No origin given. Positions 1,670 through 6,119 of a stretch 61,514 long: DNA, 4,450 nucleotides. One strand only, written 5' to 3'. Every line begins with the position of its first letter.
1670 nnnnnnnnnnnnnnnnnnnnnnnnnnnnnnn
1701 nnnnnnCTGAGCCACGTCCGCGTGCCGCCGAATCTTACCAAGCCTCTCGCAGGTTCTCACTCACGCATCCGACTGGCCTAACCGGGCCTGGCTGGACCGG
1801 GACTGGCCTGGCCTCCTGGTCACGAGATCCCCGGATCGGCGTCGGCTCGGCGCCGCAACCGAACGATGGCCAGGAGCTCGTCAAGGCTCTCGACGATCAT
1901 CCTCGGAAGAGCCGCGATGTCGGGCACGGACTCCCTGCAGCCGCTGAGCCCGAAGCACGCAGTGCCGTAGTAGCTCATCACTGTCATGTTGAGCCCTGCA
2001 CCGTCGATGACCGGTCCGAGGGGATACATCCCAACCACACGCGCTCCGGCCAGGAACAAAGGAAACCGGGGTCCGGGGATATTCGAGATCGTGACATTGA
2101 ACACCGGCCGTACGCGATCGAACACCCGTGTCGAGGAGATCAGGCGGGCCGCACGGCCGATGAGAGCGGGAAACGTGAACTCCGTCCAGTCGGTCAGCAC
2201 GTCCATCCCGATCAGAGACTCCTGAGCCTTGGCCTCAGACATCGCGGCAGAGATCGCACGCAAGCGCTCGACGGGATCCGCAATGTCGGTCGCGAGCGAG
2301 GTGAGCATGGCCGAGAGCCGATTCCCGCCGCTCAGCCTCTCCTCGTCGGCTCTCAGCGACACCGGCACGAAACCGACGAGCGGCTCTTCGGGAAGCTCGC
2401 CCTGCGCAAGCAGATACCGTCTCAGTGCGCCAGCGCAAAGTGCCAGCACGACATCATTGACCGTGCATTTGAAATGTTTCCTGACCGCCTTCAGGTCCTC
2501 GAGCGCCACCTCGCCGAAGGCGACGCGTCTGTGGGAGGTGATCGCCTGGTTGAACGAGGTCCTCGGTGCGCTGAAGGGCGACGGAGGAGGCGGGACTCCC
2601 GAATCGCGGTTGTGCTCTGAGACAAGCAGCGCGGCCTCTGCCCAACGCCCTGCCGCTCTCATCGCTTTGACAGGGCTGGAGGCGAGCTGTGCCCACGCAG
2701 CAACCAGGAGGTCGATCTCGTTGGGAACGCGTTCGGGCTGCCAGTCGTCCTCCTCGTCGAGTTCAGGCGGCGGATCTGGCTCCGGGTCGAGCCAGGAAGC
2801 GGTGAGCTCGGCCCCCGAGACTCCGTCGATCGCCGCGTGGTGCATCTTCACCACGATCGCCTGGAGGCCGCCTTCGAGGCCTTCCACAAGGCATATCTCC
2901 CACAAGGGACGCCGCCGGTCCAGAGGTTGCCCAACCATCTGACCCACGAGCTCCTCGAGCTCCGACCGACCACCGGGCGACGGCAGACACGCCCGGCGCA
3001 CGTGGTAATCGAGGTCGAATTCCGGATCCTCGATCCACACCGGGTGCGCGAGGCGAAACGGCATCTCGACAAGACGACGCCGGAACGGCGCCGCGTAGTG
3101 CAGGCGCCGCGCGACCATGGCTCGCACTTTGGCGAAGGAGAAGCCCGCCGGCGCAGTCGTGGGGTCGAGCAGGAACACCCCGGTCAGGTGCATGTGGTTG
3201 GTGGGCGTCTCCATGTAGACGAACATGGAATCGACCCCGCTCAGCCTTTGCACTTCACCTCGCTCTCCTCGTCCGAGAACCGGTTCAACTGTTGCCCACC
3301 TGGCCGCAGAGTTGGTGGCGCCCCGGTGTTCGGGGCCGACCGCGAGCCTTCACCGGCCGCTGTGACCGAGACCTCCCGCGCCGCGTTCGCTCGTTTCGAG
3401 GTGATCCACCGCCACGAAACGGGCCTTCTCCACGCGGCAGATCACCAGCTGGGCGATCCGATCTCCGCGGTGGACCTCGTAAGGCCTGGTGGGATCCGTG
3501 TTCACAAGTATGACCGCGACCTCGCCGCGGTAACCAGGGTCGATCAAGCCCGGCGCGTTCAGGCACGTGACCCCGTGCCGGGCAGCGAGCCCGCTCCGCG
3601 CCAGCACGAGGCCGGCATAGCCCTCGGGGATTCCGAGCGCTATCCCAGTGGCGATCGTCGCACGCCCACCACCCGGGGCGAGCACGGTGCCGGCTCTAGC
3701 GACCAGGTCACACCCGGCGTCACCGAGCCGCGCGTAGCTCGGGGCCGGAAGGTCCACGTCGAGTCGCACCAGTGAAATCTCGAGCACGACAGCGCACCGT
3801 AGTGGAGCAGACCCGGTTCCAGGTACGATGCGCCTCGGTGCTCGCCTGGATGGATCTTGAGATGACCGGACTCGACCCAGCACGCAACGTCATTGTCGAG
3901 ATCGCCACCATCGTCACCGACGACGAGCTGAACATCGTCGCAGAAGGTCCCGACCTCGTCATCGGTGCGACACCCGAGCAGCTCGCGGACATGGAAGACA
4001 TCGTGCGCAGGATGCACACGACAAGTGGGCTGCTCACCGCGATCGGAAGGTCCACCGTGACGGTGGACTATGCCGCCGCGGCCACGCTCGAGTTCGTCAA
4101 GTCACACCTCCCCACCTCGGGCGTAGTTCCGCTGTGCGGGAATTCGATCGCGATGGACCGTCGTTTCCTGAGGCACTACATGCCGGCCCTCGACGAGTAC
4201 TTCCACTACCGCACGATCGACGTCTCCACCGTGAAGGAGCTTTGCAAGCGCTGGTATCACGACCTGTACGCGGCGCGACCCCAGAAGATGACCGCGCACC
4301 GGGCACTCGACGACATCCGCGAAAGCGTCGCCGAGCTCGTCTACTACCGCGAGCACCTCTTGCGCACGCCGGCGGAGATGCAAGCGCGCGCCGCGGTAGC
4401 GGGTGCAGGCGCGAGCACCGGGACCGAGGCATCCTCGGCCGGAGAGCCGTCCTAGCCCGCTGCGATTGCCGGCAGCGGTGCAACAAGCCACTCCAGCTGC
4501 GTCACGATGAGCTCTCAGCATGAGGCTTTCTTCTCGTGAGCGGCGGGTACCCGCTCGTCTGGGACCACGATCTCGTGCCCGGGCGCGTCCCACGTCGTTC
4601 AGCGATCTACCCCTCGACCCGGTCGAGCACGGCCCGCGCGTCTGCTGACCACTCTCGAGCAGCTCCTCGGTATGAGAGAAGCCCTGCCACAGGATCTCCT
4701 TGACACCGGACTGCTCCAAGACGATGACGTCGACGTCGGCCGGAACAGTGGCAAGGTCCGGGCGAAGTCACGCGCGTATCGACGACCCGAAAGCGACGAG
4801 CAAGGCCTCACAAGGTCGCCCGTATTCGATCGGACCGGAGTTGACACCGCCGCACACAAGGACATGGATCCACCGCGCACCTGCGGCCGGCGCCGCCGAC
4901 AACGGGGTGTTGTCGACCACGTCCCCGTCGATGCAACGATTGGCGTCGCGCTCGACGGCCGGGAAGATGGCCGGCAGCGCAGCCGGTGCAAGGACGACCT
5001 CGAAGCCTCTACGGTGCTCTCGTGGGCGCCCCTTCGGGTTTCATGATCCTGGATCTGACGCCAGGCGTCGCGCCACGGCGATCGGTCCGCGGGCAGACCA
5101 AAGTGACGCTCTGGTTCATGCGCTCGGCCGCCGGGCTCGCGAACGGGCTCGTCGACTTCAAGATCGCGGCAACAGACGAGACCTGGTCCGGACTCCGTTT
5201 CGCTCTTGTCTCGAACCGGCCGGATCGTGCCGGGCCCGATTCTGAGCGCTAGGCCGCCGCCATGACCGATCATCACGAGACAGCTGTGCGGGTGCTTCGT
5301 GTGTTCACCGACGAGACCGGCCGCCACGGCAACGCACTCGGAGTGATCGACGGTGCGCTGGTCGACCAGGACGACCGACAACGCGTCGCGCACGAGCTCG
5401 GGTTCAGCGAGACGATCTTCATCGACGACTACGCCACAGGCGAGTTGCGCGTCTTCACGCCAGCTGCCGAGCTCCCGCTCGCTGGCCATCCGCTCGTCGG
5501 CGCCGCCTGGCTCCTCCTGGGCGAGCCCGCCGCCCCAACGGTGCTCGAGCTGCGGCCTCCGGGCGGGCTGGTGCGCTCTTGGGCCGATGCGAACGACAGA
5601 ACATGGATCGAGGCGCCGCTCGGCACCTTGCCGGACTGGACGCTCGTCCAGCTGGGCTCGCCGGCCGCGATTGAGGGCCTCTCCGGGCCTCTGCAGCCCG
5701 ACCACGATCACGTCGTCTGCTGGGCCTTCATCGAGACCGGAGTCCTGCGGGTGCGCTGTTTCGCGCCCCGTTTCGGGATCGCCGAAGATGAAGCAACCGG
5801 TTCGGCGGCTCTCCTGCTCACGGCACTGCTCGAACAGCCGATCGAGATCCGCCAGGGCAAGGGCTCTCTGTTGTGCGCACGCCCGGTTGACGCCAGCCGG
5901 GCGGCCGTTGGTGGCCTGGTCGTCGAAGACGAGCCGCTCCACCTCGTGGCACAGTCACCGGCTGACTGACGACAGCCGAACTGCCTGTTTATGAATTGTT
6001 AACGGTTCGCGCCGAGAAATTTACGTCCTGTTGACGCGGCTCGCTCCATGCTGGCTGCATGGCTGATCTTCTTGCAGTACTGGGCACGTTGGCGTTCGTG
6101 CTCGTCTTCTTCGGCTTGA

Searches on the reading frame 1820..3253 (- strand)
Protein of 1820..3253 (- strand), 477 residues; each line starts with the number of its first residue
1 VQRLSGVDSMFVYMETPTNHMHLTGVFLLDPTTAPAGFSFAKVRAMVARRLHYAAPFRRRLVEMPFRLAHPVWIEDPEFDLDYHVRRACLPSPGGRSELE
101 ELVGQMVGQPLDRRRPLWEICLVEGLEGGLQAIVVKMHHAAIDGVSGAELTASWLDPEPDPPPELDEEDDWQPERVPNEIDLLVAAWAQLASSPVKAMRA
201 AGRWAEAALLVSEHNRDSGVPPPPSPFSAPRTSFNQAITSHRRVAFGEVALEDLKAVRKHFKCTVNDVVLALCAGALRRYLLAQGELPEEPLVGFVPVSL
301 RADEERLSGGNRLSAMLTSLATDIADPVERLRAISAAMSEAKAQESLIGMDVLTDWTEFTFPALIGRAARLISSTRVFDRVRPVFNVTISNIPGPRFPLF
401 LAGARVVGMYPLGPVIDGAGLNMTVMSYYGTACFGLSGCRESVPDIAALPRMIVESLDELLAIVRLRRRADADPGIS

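Call 29: search_protein_families(library=pfam, proteins=[window:1820-3253:-], max_evalue=0.00001)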
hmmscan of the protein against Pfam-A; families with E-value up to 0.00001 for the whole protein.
window:1820-3253:- (477 aa): 2 families
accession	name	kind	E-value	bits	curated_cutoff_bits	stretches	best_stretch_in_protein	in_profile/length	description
PF03007.21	WS_DGAT_cat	-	7.1e-77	259.2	23.6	1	4-269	1-263/263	Wax ester synthase/diacylglycerol acyltransferase catalytic domain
PF06974.18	WS_DGAT_C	-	5e-34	117.9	20.7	1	310-460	2-144/145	WS/DGAT C-terminal domain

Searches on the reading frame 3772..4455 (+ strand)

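Call 29: search_protein_families(library=pfam, proteins=[window:3772-4455:+], max_evalue=0.00001)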
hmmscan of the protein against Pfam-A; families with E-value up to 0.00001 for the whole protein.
window:3772-4455:+ (227 aa): 1 family
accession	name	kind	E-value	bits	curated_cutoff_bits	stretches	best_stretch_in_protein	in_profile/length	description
PF00929.31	RNase_T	-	1.2e-28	101.1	24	1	26-188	2-163/164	Exonuclease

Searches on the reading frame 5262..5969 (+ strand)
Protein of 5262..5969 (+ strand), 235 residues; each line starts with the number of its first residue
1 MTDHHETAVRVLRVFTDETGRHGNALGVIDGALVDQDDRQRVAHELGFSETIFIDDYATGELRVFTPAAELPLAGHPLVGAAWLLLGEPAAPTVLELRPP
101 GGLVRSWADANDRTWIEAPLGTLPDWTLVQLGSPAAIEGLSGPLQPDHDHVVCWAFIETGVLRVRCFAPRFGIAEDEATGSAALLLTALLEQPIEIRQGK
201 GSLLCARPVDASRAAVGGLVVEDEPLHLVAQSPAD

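Call 29: search_protein_families(library=pfam, proteins=[window:5262-5969:+], max_evalue=0.00001)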
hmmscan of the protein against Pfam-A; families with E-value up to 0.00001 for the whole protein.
window:5262-5969:+ (235 aa): 1 family
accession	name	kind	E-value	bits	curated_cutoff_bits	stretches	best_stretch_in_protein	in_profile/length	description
PF02567.21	PhzC-PhzF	-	2.6e-23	83.3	27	1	14-105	3-99/281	Phenazine biosynthesis-like protein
